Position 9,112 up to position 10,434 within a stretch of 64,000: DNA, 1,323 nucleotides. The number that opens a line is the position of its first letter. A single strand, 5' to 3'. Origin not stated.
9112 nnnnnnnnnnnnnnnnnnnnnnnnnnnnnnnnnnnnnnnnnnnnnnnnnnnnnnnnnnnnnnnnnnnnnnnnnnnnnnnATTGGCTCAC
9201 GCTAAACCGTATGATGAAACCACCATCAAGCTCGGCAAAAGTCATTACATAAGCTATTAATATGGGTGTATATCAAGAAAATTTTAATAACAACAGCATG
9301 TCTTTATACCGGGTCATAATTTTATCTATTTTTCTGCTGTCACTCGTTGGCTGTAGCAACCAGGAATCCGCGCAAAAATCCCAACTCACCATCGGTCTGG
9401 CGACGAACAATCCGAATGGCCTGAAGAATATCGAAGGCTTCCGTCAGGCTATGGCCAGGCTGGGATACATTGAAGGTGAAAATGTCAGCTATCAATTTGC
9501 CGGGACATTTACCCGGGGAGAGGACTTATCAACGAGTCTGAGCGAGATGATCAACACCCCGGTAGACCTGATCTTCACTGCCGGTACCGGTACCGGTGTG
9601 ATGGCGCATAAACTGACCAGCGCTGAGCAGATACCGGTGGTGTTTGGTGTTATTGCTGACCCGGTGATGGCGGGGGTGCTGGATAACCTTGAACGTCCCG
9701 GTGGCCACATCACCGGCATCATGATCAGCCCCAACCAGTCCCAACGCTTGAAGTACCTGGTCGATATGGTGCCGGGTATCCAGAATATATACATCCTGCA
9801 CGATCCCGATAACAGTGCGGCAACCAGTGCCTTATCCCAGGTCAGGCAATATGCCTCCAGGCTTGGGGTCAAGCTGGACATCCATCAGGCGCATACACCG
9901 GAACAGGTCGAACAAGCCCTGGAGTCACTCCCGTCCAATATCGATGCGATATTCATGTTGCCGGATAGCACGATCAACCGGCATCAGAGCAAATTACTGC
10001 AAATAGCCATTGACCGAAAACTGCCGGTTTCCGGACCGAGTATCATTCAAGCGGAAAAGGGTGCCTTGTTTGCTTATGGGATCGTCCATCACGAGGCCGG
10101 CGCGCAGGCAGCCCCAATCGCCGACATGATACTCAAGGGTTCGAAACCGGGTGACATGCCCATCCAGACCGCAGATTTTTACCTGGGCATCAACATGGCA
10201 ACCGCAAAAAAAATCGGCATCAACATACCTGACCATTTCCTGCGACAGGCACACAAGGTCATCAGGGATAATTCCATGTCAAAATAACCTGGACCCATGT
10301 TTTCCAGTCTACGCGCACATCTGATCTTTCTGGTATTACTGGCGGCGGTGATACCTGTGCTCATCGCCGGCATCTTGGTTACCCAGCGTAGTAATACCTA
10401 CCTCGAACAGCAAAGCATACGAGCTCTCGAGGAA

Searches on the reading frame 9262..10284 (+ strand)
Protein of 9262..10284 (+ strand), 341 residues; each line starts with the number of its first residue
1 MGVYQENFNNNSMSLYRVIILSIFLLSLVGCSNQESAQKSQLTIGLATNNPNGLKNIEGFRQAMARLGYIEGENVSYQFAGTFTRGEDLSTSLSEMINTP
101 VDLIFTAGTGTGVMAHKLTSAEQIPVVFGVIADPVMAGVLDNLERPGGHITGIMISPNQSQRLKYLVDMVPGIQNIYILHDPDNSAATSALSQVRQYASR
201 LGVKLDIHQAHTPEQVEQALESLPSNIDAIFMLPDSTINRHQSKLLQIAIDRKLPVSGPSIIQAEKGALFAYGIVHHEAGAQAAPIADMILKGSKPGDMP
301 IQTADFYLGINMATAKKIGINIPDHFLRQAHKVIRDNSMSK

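Call 89: search_protein_families(library=pfam, proteins=[window:9262-10284:+], max_evalue=0.00001)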
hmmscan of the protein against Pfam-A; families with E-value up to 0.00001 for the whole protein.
window:9262-10284:+ (341 aa): 1 family
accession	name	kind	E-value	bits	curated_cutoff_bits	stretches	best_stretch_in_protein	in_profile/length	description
PF04392.18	ABC_sub_bind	-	8.9e-46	156.9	25.9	1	51-334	11-293/293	ABC transporter substrate binding protein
